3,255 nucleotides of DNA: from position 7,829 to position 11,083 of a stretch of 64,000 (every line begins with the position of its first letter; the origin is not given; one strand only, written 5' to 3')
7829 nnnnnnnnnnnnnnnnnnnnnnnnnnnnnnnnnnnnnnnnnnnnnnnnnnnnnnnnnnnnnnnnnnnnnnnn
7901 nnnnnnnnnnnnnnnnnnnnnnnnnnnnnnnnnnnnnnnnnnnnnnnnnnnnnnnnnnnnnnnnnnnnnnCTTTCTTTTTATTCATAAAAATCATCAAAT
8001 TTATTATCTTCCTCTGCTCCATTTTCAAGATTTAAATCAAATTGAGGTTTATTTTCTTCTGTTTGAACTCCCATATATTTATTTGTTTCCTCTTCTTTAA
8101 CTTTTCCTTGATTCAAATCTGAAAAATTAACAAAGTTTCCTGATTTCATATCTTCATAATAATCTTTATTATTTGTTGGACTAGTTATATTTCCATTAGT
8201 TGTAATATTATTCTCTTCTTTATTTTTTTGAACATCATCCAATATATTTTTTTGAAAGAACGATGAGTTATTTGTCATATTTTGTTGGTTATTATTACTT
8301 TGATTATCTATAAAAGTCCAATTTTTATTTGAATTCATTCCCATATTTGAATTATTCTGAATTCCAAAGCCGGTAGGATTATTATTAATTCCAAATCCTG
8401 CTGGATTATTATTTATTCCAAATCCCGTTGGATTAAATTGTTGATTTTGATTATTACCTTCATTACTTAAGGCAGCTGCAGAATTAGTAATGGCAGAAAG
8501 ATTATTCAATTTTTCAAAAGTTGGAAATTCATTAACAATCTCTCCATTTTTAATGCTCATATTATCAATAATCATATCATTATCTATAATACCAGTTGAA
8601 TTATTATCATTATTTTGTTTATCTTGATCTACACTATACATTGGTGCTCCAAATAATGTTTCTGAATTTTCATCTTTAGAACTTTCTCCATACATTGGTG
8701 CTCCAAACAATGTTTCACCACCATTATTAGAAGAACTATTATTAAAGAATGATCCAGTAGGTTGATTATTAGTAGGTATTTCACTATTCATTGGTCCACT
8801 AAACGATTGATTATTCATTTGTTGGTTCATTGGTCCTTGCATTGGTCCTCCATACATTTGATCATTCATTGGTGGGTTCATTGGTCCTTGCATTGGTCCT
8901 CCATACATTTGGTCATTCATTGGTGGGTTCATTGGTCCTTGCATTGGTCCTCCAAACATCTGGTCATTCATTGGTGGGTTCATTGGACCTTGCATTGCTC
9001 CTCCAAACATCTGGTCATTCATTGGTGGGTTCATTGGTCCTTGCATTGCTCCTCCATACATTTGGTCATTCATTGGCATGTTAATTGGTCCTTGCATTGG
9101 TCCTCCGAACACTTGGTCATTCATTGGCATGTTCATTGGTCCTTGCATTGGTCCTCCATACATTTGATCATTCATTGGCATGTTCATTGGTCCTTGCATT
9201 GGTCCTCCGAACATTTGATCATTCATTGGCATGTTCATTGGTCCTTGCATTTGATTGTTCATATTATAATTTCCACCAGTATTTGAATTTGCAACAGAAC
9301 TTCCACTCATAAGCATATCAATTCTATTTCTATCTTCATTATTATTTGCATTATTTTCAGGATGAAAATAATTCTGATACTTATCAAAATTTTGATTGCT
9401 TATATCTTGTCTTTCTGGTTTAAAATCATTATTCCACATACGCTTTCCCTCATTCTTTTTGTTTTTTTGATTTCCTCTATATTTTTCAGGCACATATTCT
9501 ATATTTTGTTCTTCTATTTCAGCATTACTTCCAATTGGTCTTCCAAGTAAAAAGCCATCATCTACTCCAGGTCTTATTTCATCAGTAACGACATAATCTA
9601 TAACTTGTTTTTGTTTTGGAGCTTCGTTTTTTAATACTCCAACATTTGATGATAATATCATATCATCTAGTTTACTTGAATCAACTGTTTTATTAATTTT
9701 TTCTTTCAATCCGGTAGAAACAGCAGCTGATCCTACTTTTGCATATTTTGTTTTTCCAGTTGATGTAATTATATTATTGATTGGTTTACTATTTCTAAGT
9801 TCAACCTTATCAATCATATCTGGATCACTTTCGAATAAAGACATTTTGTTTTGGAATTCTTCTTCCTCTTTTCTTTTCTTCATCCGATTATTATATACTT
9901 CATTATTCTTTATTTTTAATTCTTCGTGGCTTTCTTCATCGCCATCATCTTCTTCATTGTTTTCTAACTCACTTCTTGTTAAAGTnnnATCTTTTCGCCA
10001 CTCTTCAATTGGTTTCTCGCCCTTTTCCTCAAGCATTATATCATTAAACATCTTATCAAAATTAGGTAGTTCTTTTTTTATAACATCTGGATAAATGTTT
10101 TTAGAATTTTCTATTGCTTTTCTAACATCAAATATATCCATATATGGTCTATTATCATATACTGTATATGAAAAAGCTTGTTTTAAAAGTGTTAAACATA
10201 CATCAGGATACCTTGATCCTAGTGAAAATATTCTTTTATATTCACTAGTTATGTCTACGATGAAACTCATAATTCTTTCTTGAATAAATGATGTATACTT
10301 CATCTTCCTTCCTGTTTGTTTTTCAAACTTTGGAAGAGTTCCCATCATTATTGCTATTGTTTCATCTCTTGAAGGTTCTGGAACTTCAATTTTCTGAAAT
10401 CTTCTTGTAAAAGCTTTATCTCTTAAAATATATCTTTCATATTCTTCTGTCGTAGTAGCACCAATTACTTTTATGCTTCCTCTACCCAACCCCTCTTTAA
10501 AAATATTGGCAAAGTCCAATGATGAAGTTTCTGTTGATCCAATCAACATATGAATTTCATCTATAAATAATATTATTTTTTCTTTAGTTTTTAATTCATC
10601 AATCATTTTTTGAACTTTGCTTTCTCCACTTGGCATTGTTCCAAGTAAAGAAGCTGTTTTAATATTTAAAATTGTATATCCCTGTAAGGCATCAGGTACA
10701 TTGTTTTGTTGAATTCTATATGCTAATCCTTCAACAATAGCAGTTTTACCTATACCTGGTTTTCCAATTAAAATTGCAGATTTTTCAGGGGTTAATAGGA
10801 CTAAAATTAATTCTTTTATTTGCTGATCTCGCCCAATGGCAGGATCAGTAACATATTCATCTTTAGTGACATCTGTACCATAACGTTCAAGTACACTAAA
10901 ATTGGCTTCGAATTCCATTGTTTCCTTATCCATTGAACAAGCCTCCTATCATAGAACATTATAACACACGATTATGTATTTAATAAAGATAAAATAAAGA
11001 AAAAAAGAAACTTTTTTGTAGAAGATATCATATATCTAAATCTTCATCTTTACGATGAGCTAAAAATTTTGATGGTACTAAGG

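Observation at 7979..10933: Clp/Hsp100 D1-only AAA+ ATPase carrying a prion-like repeat tail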

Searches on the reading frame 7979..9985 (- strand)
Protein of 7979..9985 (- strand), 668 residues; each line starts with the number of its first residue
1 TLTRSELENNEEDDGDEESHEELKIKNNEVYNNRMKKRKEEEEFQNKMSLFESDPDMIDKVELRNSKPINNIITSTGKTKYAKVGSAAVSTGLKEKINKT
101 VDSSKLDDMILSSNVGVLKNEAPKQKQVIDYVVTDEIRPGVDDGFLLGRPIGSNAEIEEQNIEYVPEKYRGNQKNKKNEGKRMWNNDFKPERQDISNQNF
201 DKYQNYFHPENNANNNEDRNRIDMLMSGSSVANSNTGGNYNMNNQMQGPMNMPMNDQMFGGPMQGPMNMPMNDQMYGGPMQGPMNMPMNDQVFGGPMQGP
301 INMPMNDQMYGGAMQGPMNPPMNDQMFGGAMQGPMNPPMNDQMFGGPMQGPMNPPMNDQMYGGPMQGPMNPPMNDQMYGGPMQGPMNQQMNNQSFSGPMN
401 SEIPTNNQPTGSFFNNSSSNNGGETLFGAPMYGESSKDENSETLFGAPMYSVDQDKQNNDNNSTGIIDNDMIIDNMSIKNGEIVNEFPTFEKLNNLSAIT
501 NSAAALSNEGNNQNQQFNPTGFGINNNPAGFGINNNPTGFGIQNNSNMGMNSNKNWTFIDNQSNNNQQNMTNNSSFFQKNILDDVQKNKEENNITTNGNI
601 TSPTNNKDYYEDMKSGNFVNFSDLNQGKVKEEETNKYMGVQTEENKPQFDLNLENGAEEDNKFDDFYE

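Call 39: search_protein_representatives(protein=window:7979-9985:-)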
Query: 668 residues. Proteins with E-value up to 0.001 (for the whole library): 33; up to 1e-10: 15; up to 1e-30: 6. The best 33 are listed.
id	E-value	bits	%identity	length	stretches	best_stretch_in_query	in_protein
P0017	1.5e-73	265.4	50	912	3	440-668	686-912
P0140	8.9e-73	262.8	54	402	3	537-668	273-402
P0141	4.4e-55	204.4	56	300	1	351-668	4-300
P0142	2.5e-52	195.3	64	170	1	71-225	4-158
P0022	1.1e-46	176.6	42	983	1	3-668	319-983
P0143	3.8e-45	171.5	52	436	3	545-668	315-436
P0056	5.1e-26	108.3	36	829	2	468-668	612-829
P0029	2.8e-23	99.3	35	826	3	1-262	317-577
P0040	8.6e-23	97.7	36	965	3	41-172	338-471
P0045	1.7e-22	96.7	33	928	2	27-216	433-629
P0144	1.2e-21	93.9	61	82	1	592-668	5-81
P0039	6.8e-21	91.4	33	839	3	46-205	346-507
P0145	1.4e-17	80.5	36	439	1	2-220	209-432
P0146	6.1e-16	75.0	17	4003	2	245-397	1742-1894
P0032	7.9e-14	68.1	37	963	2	27-192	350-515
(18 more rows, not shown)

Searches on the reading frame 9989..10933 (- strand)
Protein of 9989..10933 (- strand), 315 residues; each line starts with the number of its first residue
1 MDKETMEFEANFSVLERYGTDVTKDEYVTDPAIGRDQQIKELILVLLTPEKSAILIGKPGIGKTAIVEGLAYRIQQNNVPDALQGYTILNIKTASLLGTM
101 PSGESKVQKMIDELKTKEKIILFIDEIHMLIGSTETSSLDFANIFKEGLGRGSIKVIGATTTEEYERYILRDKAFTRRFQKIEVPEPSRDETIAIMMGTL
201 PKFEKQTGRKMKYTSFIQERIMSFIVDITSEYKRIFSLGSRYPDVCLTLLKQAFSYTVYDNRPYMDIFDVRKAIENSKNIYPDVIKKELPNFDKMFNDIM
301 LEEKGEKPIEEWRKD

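Call 16: find_related_loci(query=A2, collection=genome_contigs, flank=8000)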
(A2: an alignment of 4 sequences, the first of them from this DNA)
Query A2 (315 aa) in genome_contigs; peptide patterns used: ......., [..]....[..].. (x = any residue, [..] = any of these).
600 stretches matched a pattern (row limit reached: there are more); 589 encode a relative of the query (tblastn E <= 1e-3); the best 80 are kept; 80 distinct loci.
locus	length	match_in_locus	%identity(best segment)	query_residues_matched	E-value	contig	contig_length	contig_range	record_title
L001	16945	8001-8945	89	1-315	0e+0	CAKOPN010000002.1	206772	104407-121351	MAG: uncultured Bacilli bacterium isolate REFINED_METABAT215_TOP10_CONTIGS_1500_ASSEMBLY_K77_MERGED__Hadza_MoBio_C-REDO_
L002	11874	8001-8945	84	1-315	0e+0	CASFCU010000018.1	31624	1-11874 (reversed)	uncultured bacterium isolate CO.B37.metabat-bins.121 genome assembly, contig: CO.B37.metabat-bins.121.fa_k141_10134316,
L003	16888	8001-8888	80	9-304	1e-159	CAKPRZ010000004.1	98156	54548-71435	MAG: uncultured Bacilli bacterium isolate REFINED_METABAT215_TOP10_CONTIGS_1500_ASSEMBLY_K77_MERGED__Hadza_PheChl_Fiber-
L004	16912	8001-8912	75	4-307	4e-156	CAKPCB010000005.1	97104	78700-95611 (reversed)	MAG: uncultured Bacilli bacterium isolate REFINED_METABAT215_TOP10_CONTIGS_1500_ASSEMBLY_K77_MERGED__Hadza_MoBio_hadza-I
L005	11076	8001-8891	77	9-305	2e-156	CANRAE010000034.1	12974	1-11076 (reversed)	MAG: uncultured Bacilli bacterium isolate Lapin-016__bin57 genome assembly, contig: Lapin-016__NODE_4369_length_12974_co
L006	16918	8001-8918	74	9-312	5e-153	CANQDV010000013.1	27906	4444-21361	MAG: uncultured Bacilli bacterium isolate Lapin-005__bin8 genome assembly, contig: Lapin-005__NODE_2192_length_27906_cov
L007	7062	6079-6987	71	9-311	2e-149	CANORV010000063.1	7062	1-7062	MAG TPA_asm: uncultured Tenericutes bacterium isolate SRR15604509_bin.40_metawrap_v1.3_MAG genome assembly, contig: NODE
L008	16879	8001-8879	73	12-304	2e-147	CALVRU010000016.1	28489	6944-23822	MAG: uncultured Bacilli bacterium isolate BRZ_CH__bin90 genome assembly, contig: BRZ_CH__NODE_2343_length_28489_cov_21.0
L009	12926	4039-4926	70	10-305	1e-143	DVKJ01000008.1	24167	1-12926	MAG TPA_asm: Candidatus Pelethosoma merdigallinarum isolate CHK195-5794 CHK195__C38515_L24167_ERR3414590, whole genome s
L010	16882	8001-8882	69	12-305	2e-143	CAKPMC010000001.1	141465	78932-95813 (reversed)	MAG: uncultured Bacilli bacterium isolate REFINED_METABAT215_TOP10_CONTIGS_1500_ASSEMBLY_K77_MERGED__Hadza_MoBio_hadza-E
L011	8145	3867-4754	70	10-305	2e-142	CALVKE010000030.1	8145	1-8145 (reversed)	MAG: uncultured Bacilli bacterium isolate E15__bin62 genome assembly, contig: E15__k127_4441230, whole genome shotgun se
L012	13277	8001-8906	67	3-304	5e-140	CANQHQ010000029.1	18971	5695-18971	MAG: uncultured Bacilli bacterium isolate Lapin-030__bin17 genome assembly, contig: Lapin-030__NODE_4045_length_18971_co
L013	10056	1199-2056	69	13-298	3e-132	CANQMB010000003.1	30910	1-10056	MAG: uncultured Bacilli bacterium isolate Lapin-014__bin60 genome assembly, contig: Lapin-014__NODE_1101_length_30910_co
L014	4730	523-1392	65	9-298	1e-130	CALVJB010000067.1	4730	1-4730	MAG: uncultured Bacilli bacterium isolate BRZ_PQ__bin74 genome assembly, contig: BRZ_PQ__NODE_21767_length_4730_cov_41.0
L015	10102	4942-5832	64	4-300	2e-129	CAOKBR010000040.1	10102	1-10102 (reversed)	MAG TPA_asm: uncultured Tenericutes bacterium isolate SRR15604613_bin.59_metawrap_v1.3_MAG genome assembly, contig: NODE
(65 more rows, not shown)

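Call 56: find_homologous_proteins(query=L003:7995-9137:+, max_evalue=1e-30)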
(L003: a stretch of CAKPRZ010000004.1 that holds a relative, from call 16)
Query L003:7995-9137:+ (380 aa): 7839 proteins with E <= 1e-30 among 8000 candidates; the best 120 are listed.
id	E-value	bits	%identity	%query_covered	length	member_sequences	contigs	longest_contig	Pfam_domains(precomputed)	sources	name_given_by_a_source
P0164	4.1e-244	827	99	100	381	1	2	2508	PF00004.36,PF05621.18,PF13191.13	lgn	-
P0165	6.0e-244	827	99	100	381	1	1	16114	PF00004.36,PF05621.18,PF13191.13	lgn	-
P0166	6.8e-244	827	99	100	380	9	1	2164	PF00004.36,PF05621.18,PF13191.13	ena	-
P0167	1.7e-188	645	78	100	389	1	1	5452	PF00004.36,PF05621.18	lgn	-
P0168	3.0e-185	634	78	100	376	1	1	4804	PF00004.36,PF20720.4,PF13191.13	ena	-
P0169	4.5e-182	623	81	92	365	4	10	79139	PF00004.36,PF05621.18,PF13191.13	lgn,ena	-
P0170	4.0e-179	614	74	96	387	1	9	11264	PF00004.36,PF05621.18,PF13191.13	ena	-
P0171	1.0e-178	612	74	96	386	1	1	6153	PF00004.36,PF05621.18,PF20720.4,PF13191.13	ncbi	-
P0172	3.1e-178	611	73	99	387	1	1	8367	PF00004.36,PF05621.18,PF13191.13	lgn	-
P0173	1.4e-177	609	75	100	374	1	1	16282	PF00004.36,PF05621.18,PF13191.13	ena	-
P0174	1.7e-177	608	74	100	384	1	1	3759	PF00004.36,PF05621.18,PF13191.13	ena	-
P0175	2.6e-177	608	77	100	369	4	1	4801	PF00004.36,PF05621.18,PF13191.13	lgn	-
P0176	1.5e-176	605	73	100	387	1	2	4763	PF00004.36,PF05621.18,PF13191.13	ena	-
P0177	1.6e-176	605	82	88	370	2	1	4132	PF00004.36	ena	-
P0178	2.9e-175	601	75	99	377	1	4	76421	PF00004.36,PF05621.18,PF13191.13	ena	-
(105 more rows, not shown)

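Call 66: predict_structure(alignment_id=A3)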
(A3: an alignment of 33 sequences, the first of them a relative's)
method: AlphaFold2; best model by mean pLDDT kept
length: 380 residues; sequences in the alignment: 33
mean_pLDDT: 73.3   pTM: 0.65
mean pLDDT of the five models: 73.3, 72.6, 69.5, 68.6, 68.0
residues with pLDDT >= 90: 121; 70-90: 125; 50-70: 57; < 50: 77
segments of 3 or more residues with pLDDT < 50: 1-3, 301-334, 344-380
pLDDT, mean of each block of 10 residues (from residue 1): 57 86 87 93 84 85 93 90 81 77 80 86 67 64 63 71 60 84 90 93 94 95 81 75 95 95 94 85 93 84 35 32 36 50 45 33 37 37
secondary structure, 60 per line:
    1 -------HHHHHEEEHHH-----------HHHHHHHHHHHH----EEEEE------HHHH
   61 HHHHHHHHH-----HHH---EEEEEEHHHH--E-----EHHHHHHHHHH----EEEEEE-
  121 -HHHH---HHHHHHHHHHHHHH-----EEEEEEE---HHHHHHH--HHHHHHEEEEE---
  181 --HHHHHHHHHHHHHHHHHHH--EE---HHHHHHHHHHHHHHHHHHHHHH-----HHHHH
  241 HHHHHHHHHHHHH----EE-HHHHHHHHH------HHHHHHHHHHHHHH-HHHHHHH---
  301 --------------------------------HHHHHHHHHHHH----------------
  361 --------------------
elements in order: H8-12 E13-15 H30-41 E46-50 H57-69 E81-86 H87-90 H100-109 E114-119 H122-125 H129-142 E148-154 H158-164 H167-172 E173-177 H183-201 H209-230 H236-253 H261-269 H276-289 H291-297 H333-344
